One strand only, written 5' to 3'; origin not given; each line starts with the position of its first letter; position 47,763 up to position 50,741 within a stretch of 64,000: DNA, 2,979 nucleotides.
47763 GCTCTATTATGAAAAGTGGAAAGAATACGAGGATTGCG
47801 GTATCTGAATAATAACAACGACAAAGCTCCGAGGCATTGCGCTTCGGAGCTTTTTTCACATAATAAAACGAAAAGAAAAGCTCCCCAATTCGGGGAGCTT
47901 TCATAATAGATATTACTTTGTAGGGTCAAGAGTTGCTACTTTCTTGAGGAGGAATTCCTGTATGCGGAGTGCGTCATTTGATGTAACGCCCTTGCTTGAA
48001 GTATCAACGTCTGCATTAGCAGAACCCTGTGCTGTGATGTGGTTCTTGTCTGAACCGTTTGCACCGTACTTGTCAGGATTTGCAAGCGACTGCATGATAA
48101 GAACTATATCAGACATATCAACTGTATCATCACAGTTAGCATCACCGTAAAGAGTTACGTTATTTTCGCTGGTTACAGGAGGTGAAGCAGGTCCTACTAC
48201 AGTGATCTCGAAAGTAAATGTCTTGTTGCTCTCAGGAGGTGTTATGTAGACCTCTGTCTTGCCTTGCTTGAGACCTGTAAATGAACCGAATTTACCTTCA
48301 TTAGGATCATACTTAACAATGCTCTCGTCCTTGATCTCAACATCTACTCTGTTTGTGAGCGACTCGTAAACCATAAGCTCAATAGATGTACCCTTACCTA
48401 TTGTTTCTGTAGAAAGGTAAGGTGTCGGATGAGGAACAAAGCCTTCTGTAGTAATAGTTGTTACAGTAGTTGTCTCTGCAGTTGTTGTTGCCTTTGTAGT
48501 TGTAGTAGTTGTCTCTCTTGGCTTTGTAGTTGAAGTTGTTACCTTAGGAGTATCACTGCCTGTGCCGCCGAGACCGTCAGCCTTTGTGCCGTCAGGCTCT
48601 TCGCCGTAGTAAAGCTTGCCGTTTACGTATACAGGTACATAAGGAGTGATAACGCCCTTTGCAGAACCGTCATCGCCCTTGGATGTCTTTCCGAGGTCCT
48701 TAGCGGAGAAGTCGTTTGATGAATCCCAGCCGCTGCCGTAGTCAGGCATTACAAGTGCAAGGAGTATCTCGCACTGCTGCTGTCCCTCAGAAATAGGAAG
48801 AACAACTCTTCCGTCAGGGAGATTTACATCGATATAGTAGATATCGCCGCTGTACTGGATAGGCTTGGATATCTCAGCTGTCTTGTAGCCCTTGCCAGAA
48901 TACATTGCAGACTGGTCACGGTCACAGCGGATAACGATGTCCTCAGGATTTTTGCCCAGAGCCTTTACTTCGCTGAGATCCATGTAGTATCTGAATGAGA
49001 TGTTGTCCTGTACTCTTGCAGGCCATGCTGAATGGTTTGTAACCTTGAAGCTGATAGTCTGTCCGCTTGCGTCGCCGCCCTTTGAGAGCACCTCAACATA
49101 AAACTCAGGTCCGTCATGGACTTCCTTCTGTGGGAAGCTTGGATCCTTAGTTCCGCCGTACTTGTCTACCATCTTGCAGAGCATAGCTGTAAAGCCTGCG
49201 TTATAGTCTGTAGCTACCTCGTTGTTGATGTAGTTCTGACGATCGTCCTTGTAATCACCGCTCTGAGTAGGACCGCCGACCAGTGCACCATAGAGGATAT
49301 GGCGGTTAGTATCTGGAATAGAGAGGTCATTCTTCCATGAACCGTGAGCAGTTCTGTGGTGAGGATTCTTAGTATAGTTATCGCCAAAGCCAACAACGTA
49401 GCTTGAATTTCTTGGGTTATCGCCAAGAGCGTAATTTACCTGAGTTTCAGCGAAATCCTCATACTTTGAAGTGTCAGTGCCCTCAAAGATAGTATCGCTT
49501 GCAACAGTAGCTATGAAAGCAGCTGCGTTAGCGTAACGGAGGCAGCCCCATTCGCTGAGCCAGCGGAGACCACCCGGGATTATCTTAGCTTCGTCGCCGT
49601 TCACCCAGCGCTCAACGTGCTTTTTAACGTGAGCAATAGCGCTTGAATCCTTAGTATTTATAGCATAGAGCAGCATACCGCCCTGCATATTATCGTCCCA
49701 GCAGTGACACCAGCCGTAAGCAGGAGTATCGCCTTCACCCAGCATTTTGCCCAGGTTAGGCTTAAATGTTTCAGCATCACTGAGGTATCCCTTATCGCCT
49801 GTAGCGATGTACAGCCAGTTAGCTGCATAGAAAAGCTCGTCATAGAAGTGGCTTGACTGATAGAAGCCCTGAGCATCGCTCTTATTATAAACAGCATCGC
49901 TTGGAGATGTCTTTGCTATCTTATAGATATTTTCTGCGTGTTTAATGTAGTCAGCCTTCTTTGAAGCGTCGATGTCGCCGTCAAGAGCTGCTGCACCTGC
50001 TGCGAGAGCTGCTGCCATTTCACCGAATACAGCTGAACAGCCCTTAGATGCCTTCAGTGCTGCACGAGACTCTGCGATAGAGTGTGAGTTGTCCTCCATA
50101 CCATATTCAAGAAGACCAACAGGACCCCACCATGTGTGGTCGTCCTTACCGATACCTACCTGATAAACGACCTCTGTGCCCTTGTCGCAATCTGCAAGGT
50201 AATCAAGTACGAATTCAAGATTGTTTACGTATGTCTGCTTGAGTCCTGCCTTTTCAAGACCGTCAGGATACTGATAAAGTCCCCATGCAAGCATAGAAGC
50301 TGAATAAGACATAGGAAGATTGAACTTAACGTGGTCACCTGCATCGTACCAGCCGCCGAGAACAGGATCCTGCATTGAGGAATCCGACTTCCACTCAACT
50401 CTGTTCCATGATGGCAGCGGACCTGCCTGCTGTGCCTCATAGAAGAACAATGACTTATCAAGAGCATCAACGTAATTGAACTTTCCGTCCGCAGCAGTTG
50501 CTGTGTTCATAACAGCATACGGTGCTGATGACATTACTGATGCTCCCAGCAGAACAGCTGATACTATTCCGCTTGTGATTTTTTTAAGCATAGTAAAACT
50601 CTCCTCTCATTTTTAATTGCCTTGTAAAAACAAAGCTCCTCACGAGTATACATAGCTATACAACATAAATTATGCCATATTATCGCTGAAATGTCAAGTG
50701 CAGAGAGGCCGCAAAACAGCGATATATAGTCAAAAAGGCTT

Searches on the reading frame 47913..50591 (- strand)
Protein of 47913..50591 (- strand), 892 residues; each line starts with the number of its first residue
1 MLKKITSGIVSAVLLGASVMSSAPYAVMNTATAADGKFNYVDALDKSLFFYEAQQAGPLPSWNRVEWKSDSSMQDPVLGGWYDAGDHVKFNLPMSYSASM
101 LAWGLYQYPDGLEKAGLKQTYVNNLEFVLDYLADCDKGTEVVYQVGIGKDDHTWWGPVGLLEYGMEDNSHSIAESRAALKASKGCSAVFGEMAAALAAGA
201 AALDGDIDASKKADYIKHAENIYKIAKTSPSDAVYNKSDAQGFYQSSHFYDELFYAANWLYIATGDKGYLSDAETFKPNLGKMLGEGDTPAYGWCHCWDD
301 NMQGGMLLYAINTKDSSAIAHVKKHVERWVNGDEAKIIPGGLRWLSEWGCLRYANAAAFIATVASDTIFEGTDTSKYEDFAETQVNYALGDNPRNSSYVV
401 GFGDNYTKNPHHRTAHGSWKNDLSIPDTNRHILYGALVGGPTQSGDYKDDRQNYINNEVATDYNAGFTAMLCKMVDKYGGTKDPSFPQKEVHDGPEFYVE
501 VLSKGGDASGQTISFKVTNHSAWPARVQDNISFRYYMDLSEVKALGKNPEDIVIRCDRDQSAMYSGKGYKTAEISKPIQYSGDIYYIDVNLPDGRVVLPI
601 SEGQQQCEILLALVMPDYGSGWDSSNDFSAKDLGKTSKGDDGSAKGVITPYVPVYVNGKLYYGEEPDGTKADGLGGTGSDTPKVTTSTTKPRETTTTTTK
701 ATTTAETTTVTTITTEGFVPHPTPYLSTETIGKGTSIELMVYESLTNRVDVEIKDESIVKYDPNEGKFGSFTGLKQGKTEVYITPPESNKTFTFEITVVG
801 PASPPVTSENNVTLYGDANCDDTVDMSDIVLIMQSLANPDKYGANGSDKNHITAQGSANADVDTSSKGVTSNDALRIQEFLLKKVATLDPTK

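Call 65: search_protein_families(library=pfam, proteins=[window:47913-50591:-], max_evalue=0.00001)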
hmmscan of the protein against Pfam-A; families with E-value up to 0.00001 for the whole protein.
window:47913-50591:- (892 aa): 2 families
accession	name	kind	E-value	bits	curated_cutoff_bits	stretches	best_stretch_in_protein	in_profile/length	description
PF00759.25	Glyco_hydro_9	-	1.2e-115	387.8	27.7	1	40-471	1-444/444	Glycosyl hydrolase family 9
PF00942.24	CBM_3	-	7.2e-12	46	22.4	1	511-589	15-83/83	Cellulose binding domain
